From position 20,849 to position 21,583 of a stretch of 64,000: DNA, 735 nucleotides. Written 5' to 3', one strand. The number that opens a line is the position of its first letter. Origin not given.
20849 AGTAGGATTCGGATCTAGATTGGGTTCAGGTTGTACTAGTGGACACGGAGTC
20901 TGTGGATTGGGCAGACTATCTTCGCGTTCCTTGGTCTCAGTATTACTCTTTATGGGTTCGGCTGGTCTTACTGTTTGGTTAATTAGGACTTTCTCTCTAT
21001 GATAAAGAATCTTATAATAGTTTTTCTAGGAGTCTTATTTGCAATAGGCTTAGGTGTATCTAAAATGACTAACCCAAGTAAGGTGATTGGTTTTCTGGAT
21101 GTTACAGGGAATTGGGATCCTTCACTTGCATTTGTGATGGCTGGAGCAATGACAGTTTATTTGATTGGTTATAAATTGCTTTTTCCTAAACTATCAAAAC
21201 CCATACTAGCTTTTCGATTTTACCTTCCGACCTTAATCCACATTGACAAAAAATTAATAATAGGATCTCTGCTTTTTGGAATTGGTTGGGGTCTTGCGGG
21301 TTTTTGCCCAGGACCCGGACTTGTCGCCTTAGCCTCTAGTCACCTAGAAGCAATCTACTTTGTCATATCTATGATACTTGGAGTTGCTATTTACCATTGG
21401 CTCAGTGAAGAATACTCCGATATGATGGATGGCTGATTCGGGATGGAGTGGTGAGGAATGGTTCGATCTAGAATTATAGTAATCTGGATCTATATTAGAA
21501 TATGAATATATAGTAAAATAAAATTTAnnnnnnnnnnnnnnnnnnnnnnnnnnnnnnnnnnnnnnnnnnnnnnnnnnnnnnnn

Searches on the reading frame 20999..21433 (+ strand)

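Call 12: search_protein_families(library=pfam, proteins=[window:20999-21433:+], max_evalue=0.001)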
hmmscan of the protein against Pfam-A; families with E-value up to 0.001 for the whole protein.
window:20999-21433:+ (145 aa): 2 families
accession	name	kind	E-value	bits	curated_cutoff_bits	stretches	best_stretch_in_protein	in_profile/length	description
PF20398.3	DUF6691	-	1.8e-42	145.4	27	1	6-136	5-134/142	Family of unknown function (DUF6691)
PF04143.19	Sulf_transp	-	0.0005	20.2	27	1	84-132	55-103/310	Sulphur transport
